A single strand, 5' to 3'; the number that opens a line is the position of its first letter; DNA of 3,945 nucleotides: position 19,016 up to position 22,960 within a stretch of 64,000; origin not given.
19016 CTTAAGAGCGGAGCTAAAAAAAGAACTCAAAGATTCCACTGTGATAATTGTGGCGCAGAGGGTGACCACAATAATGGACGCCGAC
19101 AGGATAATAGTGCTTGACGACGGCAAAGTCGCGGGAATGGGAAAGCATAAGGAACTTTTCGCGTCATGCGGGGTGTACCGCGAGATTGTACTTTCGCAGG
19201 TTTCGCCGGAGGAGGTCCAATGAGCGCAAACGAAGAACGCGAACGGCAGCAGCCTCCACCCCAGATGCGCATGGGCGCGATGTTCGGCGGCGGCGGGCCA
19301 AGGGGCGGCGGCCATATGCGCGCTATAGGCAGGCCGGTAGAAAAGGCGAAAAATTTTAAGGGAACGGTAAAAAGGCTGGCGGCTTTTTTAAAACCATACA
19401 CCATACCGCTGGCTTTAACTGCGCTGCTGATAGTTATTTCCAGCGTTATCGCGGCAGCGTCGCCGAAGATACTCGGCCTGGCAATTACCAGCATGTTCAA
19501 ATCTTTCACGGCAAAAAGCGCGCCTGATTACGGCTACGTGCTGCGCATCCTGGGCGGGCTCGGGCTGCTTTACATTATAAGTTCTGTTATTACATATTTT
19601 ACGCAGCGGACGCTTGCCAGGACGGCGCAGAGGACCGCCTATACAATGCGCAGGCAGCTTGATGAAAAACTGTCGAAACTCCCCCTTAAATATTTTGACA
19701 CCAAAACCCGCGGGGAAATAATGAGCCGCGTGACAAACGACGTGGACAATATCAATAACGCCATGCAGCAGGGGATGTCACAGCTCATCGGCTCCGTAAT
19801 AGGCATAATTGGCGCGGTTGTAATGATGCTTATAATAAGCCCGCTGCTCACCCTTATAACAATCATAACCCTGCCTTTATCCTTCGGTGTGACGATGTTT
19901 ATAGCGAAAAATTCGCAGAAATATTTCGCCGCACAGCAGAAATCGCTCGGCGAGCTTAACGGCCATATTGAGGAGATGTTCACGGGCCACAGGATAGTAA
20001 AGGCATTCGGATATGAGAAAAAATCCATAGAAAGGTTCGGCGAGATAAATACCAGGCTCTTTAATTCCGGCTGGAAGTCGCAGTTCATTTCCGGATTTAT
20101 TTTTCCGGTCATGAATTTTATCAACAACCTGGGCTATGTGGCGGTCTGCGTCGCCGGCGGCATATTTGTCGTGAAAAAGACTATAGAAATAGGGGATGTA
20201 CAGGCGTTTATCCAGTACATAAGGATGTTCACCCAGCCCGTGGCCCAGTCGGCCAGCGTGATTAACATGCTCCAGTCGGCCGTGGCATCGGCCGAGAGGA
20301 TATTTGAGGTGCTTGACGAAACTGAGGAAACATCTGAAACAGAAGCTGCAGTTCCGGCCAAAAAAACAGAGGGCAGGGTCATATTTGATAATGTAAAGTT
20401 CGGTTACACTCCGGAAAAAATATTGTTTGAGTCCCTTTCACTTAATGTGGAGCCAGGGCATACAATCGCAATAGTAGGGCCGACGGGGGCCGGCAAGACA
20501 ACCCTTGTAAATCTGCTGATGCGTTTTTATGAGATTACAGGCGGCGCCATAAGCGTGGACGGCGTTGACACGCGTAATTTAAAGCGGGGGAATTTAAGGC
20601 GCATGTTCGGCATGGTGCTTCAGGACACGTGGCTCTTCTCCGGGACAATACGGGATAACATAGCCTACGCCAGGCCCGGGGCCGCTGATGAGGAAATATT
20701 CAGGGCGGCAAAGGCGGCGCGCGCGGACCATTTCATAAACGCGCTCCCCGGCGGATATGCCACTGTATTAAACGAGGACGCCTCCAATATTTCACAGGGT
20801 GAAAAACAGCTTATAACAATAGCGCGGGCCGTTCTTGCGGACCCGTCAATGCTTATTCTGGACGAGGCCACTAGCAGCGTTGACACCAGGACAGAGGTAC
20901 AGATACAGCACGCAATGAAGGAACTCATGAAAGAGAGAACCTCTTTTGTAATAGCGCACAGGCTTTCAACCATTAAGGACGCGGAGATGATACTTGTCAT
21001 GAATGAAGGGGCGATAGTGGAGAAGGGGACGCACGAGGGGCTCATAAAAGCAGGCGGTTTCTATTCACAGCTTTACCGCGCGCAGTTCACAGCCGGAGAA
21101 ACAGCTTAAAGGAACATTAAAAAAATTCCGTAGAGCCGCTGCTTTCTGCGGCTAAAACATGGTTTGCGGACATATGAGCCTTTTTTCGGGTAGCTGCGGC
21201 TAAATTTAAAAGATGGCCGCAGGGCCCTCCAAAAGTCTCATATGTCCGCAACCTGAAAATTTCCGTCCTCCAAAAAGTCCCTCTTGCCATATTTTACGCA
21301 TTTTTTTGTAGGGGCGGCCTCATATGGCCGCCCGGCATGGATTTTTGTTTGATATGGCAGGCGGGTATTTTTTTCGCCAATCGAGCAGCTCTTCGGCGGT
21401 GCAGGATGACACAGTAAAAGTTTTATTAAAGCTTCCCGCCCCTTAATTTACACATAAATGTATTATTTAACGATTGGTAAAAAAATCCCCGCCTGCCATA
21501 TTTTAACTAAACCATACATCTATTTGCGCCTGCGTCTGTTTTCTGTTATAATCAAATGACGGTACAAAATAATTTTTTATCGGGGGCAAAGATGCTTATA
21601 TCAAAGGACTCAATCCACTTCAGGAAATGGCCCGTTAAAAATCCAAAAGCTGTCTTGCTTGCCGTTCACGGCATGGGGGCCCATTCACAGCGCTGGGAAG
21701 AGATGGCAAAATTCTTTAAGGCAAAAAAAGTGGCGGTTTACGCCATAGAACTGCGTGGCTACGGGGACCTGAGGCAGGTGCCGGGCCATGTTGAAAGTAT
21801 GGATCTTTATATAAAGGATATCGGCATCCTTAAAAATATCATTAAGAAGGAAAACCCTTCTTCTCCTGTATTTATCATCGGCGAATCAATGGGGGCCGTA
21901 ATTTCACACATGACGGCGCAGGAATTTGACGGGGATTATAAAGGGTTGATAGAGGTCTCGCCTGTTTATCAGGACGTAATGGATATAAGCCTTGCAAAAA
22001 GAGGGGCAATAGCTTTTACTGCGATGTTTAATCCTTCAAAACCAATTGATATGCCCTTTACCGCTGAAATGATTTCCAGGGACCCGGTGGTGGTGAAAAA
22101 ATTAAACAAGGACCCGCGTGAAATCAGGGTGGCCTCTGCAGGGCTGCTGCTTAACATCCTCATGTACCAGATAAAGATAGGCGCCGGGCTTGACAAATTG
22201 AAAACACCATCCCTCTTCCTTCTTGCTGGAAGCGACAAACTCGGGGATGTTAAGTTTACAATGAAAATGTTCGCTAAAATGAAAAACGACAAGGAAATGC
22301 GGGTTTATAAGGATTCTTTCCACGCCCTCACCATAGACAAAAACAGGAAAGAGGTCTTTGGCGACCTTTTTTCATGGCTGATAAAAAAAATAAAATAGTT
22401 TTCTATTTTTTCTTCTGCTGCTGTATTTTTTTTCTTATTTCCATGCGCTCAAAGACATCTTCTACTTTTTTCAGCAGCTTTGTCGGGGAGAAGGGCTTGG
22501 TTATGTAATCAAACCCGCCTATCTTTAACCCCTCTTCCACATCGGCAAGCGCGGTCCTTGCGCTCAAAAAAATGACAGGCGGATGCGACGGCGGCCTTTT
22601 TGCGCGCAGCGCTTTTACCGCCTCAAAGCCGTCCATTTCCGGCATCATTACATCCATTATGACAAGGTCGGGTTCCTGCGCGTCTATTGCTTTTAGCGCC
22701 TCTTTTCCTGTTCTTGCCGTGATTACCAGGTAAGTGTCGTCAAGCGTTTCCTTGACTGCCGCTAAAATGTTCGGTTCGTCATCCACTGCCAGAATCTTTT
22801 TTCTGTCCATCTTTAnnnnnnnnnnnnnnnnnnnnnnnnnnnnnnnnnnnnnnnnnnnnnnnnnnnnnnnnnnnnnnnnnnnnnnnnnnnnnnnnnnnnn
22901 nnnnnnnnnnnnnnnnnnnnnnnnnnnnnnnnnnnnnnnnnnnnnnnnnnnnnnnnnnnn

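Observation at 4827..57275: Three paralogous secreted proteins share a Thr/Pro-repeat linker plus an FPNPF/YPDPY C-terminal domain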

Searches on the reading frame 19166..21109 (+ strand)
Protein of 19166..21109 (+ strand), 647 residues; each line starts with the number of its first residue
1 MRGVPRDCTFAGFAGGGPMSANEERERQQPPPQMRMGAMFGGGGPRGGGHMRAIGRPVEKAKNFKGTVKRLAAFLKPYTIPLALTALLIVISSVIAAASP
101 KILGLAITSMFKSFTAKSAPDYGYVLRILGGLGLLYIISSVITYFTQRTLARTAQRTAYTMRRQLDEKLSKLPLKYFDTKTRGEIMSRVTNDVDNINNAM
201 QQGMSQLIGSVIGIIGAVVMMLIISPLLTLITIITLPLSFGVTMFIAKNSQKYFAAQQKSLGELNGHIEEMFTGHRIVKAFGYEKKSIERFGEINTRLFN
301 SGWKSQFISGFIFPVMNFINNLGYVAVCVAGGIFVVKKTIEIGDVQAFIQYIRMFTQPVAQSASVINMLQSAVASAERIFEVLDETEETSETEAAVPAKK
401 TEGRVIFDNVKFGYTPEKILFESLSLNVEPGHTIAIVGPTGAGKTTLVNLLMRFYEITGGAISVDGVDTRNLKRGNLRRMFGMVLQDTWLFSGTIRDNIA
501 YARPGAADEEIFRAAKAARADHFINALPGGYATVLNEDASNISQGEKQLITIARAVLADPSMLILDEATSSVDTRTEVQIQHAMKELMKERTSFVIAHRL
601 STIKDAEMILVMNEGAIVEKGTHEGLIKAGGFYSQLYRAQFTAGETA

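Call 12: search_protein_families(library=pfam, proteins=[window:19166-21109:+], max_evalue=0.001)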
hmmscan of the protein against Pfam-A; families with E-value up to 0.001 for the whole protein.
window:19166-21109:+ (647 aa): 3 families
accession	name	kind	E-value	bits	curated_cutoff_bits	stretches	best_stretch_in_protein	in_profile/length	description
PF00664.28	ABC_membrane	-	1.3e-59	202.6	28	1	84-359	3-274/274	ABC transporter transmembrane region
PF00005.33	ABC_tran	-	1.6e-29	103.7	25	1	422-570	2-137/137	ABC transporter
PF02463.25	SMC_N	-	1.1e-05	25.4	40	0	541-612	136-211/220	RecF/RecN/SMC N terminal domain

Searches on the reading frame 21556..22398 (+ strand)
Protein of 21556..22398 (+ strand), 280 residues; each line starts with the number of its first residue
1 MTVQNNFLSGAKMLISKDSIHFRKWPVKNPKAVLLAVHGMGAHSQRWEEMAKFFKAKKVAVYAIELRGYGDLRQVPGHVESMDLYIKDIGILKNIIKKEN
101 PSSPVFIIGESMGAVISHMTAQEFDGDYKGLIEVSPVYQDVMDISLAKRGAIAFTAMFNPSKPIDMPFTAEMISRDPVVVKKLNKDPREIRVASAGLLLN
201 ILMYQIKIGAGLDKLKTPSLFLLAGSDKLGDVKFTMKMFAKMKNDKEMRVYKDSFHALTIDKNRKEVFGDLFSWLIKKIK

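Call 12: search_protein_families(library=pfam, proteins=[window:21556-22398:+], max_evalue=0.001)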
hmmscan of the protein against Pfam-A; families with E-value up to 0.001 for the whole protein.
window:21556-22398:+ (280 aa): 5 families
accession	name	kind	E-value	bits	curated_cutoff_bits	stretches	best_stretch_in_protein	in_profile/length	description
PF12146.15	Hydrolase_4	-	1.6e-45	155.7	27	1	29-262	2-238/239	Serine aminopeptidase, S33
PF00561.26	Abhydrolase_1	-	8e-10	39.2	25.8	1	33-136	2-102/245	alpha/beta hydrolase fold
PF12697.13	Abhydrolase_6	-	1.5e-09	39.3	26.3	1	35-259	2-207/217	Alpha/beta hydrolase family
PF20408.4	Abhydrolase_11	-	1.3e-05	25.5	27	0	31-130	2-101/193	Alpha/beta hydrolase domain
PF02230.22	Abhydrolase_2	-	0.00034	21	23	0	89-137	87-139/217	Phospholipase/Carboxylesterase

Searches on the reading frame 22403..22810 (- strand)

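Call 15: search_protein_families(library=pfam, proteins=[window:22403-22810:-], max_evalue=0.0001)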
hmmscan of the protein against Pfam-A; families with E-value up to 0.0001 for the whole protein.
window:22403-22810:- (135 aa): 1 family
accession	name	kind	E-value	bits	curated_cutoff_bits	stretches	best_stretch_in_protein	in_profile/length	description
PF00072.30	Response_reg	-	3.7e-30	104.8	30.2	1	6-117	1-111/111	Response regulator receiver domain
